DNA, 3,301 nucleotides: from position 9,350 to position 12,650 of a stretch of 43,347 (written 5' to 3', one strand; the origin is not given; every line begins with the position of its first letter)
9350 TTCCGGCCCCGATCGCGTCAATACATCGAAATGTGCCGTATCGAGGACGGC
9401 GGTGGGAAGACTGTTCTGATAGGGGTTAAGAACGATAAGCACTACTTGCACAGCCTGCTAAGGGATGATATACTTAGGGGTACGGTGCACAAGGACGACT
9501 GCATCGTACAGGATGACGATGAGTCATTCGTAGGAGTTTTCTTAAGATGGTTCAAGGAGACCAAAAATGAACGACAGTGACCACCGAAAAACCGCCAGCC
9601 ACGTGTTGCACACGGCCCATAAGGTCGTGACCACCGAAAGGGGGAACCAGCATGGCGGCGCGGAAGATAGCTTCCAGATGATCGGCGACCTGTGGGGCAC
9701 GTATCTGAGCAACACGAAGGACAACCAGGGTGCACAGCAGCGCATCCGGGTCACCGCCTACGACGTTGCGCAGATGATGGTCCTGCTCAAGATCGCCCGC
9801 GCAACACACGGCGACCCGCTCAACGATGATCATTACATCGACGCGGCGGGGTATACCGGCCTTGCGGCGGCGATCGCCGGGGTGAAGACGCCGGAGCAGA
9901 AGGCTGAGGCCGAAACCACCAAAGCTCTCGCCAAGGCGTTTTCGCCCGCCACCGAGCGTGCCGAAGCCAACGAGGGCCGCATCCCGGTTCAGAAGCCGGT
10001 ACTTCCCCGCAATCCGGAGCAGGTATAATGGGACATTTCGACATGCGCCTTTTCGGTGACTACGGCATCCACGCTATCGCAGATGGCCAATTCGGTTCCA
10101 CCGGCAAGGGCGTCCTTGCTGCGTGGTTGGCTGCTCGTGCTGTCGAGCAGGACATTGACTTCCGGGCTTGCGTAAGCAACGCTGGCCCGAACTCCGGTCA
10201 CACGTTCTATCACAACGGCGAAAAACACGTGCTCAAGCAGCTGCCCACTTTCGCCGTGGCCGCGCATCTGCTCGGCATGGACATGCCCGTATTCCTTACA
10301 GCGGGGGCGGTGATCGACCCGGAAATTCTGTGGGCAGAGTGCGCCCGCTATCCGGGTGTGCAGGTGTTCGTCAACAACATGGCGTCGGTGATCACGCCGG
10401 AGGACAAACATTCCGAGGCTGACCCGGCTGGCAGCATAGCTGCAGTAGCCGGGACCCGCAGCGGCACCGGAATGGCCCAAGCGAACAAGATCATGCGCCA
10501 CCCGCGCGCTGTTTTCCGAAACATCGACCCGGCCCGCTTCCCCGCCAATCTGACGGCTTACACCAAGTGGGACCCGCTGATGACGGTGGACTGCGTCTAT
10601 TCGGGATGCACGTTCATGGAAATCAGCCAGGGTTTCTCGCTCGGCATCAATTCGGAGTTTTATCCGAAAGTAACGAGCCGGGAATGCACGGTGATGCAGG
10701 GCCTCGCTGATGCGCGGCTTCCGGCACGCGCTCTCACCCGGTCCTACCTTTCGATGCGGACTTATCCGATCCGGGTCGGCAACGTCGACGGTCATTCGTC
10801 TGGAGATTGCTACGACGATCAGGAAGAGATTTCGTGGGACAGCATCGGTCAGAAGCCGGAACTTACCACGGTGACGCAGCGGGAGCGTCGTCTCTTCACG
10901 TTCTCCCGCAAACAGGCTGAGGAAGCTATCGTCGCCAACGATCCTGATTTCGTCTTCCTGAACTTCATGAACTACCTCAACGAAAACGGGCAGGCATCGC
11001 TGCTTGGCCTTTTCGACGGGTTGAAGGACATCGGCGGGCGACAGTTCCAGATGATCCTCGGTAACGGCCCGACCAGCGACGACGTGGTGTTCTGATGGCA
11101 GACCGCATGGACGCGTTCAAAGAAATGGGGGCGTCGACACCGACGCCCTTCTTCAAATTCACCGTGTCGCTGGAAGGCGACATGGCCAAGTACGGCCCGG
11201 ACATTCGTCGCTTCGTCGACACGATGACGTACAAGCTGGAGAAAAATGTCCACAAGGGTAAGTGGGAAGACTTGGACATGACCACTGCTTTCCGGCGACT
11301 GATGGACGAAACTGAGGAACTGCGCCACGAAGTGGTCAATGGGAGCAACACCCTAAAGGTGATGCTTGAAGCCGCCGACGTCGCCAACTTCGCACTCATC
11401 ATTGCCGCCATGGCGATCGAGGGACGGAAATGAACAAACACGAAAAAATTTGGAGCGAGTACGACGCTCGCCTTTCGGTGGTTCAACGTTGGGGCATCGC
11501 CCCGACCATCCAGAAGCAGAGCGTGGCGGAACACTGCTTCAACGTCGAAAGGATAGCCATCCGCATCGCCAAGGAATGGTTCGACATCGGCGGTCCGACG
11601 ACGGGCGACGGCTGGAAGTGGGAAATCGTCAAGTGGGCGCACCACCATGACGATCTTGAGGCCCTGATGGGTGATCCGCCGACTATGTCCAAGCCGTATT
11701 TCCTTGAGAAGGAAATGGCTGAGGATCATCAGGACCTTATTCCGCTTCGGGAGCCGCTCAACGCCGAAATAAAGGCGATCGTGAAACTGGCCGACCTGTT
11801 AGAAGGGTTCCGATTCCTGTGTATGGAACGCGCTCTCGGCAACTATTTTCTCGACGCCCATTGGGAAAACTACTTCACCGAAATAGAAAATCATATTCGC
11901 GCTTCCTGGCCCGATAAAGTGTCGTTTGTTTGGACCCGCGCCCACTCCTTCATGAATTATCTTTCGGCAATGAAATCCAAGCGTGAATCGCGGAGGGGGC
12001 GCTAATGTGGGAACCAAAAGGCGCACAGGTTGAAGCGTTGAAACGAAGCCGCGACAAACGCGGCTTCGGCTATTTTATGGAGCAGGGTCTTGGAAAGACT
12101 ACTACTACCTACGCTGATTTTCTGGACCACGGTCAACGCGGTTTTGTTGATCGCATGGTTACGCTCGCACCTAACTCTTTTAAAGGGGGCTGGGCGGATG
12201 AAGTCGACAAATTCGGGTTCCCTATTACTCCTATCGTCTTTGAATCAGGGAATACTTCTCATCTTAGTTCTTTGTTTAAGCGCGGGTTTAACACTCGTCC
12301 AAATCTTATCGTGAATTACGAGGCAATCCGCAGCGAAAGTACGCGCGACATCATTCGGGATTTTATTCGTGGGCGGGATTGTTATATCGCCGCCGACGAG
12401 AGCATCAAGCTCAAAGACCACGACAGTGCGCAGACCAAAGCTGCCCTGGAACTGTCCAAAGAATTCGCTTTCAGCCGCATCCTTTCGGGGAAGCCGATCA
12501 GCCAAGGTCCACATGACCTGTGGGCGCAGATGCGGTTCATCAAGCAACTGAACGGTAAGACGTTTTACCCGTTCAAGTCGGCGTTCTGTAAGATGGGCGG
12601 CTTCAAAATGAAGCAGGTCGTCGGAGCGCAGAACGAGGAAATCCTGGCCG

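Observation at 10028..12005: purZ-mazZ-datZ operon predicts a 2-aminoadenine (Z-base) genome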

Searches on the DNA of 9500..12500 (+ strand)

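Call 5: search_dna_similar(query=window:9500-12500:+, collection=phages, mode=near, max_rows=30)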
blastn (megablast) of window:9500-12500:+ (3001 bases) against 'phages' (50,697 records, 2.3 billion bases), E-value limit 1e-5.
No match.

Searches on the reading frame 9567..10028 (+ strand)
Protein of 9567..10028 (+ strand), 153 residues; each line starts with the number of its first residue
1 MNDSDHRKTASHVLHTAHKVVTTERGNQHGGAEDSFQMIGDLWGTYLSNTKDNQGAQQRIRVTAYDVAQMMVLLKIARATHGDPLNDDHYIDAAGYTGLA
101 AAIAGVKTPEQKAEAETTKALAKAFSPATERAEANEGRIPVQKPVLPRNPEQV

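Call 3: search_protein_families(library=pfam, proteins=[window:9567-10028:+], max_evalue=0.01)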
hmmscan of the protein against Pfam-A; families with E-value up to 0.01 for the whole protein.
window:9567-10028:+ (153 aa): 1 family
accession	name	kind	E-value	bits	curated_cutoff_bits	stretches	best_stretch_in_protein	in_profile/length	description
PF19905.4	DUF6378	-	2.8e-24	85.6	27.1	1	13-103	2-80/81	Domain of unknown function (DUF6378)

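Call 4: search_protein_families(library=phrogs, proteins=[window:9567-10028:+], max_evalue=0.001)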
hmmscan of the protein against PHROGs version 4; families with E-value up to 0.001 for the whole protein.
window:9567-10028:+ (153 aa): 6 families
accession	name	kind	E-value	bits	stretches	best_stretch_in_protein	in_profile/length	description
phrog_474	-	other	5.5e-24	86.5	1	6-133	125-232/274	phosphofructokinase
phrog_1167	-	other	1.1e-17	65.9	1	12-113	5-94/169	phosphofructokinase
phrog_6328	-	unknown function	8.5e-14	53.3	1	5-105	154-243/249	-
phrog_18396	-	unknown function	3.2e-11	44.8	1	7-105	155-246/248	-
phrog_17775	-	unknown function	0.00023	22.3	1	19-99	79-153/163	-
phrog_6342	-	unknown function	0.00044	21.4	1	9-123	50-153/236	-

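Call 46: search_protein_families(library=pfam, proteins=[window:9567-10028:+], max_evalue=10)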
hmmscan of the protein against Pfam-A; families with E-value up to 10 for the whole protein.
window:9567-10028:+ (153 aa): 3 families
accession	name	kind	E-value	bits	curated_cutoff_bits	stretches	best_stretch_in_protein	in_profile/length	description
PF19905.4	DUF6378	-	2.8e-24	85.6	27.1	1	13-103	2-80/81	Domain of unknown function (DUF6378)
PF23127.1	DotM_C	-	0.05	14.3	27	1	5-80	38-107/172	DotM, C-terminal cytoplasmic domain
PF17754.6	TetR_C_14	-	0.14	12.5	22.7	1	66-126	47-105/112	MftR C-terminal domain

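Call 84: search_protein_families(library=ncbifam, proteins=[window:9567-10028:+], max_evalue=0.001)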
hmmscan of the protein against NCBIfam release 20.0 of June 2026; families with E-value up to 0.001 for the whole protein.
window:9567-10028:+ (153 aa): 0 families
